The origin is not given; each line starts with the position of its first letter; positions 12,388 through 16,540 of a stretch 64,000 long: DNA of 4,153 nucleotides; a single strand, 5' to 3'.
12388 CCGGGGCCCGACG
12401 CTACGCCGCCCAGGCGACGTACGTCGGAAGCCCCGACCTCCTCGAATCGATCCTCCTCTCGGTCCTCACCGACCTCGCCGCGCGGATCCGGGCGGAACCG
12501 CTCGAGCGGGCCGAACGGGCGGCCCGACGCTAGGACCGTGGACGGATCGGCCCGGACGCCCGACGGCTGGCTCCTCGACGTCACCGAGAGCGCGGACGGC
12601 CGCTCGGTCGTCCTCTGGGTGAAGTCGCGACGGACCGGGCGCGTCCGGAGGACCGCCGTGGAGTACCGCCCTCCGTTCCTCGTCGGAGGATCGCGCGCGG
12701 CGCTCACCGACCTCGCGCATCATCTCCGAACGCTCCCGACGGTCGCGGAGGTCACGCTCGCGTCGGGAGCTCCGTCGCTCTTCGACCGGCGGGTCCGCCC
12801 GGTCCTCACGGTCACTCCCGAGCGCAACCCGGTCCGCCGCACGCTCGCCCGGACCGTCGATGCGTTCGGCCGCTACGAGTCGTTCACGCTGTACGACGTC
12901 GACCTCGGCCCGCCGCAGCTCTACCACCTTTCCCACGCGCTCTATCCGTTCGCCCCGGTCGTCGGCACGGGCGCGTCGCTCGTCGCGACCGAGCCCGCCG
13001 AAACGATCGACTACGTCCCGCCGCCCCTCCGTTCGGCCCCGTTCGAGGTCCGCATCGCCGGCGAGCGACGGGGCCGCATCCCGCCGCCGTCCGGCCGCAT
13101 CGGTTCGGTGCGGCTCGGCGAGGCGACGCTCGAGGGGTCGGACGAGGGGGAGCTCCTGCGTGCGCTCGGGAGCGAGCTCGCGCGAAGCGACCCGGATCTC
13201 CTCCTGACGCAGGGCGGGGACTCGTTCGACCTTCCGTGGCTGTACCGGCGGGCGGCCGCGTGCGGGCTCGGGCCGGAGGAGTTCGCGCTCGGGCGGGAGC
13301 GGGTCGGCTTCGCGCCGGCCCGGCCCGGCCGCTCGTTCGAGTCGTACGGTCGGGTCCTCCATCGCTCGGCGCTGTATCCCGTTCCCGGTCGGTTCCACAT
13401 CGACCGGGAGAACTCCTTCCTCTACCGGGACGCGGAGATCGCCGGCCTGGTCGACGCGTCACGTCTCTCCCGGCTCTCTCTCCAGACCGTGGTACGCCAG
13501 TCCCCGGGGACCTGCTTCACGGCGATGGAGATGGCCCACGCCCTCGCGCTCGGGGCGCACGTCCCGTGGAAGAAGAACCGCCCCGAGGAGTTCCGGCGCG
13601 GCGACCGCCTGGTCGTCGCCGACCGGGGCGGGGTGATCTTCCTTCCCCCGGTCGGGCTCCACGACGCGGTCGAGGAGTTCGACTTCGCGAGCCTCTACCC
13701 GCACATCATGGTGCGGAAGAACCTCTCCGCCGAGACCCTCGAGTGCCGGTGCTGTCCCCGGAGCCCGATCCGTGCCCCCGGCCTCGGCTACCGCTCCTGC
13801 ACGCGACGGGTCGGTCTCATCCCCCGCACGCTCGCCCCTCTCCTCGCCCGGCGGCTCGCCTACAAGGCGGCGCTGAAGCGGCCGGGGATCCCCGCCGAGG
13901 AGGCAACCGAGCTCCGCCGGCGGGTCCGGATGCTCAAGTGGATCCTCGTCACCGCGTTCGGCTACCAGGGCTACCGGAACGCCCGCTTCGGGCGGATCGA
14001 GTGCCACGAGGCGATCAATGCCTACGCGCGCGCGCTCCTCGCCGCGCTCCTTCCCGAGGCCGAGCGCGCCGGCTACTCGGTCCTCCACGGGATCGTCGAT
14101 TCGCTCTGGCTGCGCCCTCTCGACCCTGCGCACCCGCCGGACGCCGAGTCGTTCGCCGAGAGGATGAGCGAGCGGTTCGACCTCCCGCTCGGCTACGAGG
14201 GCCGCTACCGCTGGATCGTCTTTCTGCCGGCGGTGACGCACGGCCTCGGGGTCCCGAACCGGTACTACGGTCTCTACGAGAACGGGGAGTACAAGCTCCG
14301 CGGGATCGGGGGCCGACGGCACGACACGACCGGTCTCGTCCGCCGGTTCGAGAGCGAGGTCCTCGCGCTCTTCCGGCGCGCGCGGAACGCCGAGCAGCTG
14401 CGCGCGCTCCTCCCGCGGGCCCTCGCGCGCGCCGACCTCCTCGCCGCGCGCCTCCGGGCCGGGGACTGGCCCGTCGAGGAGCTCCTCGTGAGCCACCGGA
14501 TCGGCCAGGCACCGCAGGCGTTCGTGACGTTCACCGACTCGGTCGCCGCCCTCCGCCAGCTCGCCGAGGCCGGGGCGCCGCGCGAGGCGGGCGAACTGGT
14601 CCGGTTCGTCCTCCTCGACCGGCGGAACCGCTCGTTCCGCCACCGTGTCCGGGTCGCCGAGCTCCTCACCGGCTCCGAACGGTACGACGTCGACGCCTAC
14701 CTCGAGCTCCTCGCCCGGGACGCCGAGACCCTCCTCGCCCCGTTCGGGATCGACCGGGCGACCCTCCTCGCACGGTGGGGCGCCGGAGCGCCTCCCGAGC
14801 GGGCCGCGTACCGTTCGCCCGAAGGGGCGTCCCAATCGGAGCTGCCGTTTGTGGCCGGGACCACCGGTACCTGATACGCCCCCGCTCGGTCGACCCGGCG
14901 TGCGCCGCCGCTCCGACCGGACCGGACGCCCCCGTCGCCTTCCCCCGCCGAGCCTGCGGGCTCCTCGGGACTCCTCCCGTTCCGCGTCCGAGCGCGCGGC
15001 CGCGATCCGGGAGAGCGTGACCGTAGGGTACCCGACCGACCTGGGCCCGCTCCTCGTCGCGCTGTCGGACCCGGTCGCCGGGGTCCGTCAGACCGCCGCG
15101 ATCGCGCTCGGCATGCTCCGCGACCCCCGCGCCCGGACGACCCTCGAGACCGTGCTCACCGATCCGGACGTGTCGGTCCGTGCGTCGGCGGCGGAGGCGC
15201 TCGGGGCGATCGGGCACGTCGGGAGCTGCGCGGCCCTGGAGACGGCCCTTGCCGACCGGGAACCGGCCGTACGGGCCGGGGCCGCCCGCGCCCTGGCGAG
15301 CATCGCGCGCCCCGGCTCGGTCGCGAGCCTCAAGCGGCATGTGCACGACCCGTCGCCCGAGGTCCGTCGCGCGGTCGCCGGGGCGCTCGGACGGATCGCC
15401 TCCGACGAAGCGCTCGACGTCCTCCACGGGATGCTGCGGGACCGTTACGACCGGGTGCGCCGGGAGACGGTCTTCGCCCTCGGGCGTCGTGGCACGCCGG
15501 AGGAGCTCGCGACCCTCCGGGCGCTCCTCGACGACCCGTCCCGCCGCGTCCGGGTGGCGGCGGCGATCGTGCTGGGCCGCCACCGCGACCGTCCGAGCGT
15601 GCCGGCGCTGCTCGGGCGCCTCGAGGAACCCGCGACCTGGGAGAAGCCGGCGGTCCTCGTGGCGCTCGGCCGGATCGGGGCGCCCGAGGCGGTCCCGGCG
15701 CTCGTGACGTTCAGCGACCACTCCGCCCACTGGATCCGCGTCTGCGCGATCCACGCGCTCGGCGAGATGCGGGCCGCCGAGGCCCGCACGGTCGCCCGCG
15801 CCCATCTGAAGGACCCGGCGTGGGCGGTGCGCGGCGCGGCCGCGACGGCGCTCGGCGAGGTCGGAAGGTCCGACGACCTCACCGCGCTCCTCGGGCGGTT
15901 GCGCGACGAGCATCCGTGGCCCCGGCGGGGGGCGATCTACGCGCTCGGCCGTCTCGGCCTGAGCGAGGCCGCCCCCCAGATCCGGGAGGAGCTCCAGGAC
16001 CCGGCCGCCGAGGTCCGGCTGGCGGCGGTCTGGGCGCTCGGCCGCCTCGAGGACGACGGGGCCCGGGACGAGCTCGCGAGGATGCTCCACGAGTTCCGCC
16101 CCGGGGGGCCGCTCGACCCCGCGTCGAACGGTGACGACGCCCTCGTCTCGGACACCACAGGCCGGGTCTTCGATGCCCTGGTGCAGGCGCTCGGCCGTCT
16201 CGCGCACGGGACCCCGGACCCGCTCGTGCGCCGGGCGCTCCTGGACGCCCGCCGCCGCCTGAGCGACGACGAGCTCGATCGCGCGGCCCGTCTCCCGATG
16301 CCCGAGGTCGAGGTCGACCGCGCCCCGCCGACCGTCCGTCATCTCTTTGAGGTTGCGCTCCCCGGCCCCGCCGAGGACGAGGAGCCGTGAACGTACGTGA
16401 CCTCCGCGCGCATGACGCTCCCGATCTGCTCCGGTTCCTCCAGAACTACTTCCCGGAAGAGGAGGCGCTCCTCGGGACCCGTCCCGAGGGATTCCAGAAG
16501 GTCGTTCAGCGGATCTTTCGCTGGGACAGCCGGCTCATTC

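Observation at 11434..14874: Tight operon of degenerate replication/recombination homologues: RecA/RadB-like protein without Walker A lysine, an 87-aa helical protein, and a family-B DNA polymerase with substituted motif B/C and Exo I residues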

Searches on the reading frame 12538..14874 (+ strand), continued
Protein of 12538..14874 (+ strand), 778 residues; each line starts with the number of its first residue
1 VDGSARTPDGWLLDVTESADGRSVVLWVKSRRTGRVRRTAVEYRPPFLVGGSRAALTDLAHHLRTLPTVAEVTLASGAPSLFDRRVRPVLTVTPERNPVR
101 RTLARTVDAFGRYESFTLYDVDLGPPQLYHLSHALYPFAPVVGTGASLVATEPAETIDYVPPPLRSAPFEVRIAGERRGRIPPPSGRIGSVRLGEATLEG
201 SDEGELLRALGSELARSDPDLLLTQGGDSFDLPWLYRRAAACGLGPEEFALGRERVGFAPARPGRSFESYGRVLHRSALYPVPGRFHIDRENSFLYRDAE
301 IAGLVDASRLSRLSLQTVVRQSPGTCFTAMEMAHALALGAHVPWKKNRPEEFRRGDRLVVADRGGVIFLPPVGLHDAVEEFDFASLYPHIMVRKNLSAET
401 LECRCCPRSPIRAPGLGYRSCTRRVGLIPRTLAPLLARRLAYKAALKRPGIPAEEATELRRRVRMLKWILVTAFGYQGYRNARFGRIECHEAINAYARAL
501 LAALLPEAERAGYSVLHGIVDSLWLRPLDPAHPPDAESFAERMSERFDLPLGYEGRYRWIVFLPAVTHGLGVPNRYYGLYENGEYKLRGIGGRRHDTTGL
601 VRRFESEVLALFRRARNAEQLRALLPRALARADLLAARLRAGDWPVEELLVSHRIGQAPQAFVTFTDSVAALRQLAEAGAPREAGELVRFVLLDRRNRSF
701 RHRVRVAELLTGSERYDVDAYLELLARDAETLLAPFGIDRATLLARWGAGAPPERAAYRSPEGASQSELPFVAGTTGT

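Call 84: search_protein_representatives(protein=window:12538-14874:+)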
Query: 778 residues. Proteins with E-value up to 0.001 (for the whole library): 3149; up to 1e-10: 1605; up to 1e-30: 646. The best 150 are listed.
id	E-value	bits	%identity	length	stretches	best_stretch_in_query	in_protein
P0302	0.0e+00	1339.0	77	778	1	2-775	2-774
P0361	8.1e-167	573.1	45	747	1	42-745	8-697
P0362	1.2e-164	565.9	42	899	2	10-475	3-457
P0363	9.8e-164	562.9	44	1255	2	9-474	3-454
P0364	3.0e-151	521.6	42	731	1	8-740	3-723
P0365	4.7e-151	520.9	39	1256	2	10-474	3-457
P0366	2.4e-145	502.1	42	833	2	11-418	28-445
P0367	6.1e-145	500.7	41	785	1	8-748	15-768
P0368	2.8e-144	498.5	42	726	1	10-757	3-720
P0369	1.1e-143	496.6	41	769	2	148-746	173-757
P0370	1.9e-141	489.2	43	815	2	263-758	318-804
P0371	4.0e-141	488.1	39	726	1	9-745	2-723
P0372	5.5e-141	487.6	40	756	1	10-745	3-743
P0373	3.1e-140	485.1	39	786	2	253-742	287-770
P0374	2.9e-138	478.6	36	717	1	11-739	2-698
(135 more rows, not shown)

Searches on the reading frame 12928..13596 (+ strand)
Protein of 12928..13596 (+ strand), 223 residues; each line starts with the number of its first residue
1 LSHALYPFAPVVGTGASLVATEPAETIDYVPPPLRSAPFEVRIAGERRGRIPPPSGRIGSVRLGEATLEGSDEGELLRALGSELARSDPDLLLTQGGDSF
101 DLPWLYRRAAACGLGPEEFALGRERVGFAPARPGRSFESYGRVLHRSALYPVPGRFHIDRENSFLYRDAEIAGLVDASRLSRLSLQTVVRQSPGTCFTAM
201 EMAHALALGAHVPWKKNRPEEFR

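Call 62: search_solved_structures(query=window:12928-13596:+, max_evalue=10, show_alignments=2)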
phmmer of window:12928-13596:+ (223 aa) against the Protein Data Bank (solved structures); distinct sequences matched with E-value up to 10: 43.
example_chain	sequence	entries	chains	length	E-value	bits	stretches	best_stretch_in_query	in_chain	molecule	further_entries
5h12_A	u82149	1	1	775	0.00017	24.8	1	71-123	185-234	Deep Vent DNA Polymerase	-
5mdn_A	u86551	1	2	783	0.0004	23.5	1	28-115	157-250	DNA polymerase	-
8t3x_A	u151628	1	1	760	0.00061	22.9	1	72-152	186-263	10-92, TNA polymerase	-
9oaw_A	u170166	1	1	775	0.00062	22.9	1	72-152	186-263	10-92, TNA polymerase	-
9oay_A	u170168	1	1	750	0.0013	21.8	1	72-152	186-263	8-64, TNA polymerase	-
9oax_A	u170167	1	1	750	0.0013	21.8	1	72-152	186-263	5-270, TNA polymerase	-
9oau_A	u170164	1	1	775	0.0014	21.8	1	72-152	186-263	7-47, TNA polymerase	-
9oav_A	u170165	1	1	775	0.0014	21.8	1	72-152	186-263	8-64, TNA polymerase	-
9oat_A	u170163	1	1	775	0.0014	21.7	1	72-152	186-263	5-270, TNA polymerase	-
4k8z_A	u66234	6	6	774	0.0015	21.6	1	72-152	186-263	DNA polymerase | DNA polymerase,DNA polymerase,DNA polymerase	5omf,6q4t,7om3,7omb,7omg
5vu5_A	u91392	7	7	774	0.0015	21.6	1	72-152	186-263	DNA polymerase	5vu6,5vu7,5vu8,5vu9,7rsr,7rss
7rsu_A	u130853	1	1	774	0.0015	21.6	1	72-152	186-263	DNA polymerase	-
1wns_A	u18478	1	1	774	0.0015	21.6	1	72-152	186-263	DNA POLYMERASE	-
1wn7_A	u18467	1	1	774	0.0016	21.6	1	72-152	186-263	Family B DNA Polymerase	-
7tqw_A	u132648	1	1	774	0.0016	21.6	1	72-152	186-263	DNA polymerase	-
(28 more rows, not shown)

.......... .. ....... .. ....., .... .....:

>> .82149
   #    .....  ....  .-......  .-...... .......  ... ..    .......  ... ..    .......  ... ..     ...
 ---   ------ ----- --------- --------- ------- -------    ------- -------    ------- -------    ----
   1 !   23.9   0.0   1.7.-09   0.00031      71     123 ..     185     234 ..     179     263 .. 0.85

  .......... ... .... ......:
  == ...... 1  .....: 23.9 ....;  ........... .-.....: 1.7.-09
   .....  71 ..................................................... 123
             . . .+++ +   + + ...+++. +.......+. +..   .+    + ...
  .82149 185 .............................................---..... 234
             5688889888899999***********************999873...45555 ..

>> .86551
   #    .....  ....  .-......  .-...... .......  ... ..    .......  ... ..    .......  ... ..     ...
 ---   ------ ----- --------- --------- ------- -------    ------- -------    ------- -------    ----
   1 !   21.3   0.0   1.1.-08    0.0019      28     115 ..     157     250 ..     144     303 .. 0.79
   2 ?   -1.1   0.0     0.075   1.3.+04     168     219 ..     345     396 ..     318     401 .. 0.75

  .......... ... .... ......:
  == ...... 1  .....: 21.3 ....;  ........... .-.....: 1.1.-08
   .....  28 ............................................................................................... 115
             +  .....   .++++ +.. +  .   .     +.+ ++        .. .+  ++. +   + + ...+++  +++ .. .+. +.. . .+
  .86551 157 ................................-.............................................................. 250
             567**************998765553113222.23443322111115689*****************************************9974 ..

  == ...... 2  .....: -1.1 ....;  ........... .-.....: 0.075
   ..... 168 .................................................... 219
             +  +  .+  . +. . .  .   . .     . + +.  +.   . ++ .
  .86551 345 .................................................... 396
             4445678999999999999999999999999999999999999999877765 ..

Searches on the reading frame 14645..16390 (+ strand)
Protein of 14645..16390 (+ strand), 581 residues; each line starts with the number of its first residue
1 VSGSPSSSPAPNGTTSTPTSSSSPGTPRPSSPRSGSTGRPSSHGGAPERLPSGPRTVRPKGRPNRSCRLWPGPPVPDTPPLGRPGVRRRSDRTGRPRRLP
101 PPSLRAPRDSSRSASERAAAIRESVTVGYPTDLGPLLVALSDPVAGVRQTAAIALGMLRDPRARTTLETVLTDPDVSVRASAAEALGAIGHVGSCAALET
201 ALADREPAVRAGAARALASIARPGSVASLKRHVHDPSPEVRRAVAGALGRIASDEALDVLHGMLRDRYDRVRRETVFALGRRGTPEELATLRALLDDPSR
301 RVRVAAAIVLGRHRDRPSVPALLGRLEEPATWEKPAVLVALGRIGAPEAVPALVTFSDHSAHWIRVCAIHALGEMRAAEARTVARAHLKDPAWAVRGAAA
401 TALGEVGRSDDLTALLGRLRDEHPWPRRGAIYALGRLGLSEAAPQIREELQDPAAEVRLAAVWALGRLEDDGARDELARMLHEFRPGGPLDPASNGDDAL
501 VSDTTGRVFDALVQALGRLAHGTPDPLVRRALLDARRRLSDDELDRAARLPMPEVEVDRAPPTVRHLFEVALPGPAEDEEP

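Call 13: search_protein_families(library=pfam, proteins=[window:14645-16390:+], max_evalue=0.01)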
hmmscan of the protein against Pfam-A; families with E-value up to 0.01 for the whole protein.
window:14645-16390:+ (581 aa): 11 families
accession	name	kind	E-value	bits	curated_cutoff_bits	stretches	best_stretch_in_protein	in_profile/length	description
PF13646.12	HEAT_2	-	5.5e-97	318.7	27.7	9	198-279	4-87/88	HEAT repeats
PF02985.28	HEAT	-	4.8e-39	129.1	23.5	3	229-253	5-29/31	HEAT repeat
PF03130.22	HEAT_PBS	-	3.4e-29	98.4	20.9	0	427-452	2-27/27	PBS lyase HEAT-like repeat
PF13513.12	HEAT_EZ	-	1.2e-25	89.9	27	1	427-468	4-55/55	HEAT-like repeat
PF12717.13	Cnd1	-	7.1e-12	46.1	26.4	0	134-189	24-85/162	non-SMC mitotic condensation complex subunit 1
PF21581.3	SCD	-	2e-06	28.5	27.5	0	450-471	39-60/75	Stromalin conservative domain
PF00514.29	Arm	-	0.00013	22.3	20.6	0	222-253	10-41/41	Armadillo/beta-catenin-like repeat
PF20168.4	PDS5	-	0.0009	17.6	27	0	204-274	295-379/1053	Sister chromatid cohesion protein PDS5 protein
PF01602.26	Adaptin_N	-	0.0032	16.5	37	0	168-264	85-193/524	Adaptin N terminal region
PF12765.13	Cohesin_HEAT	-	0.0075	17.1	21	0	228-244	22-38/42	HEAT repeat associated with sister chromatid cohesion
PF24492.1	HEAT_ECM29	-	0.0075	16.8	27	0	196-231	115-150/160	Proteasome adapter and scaffold protein ECM29, HEAT-repeat domain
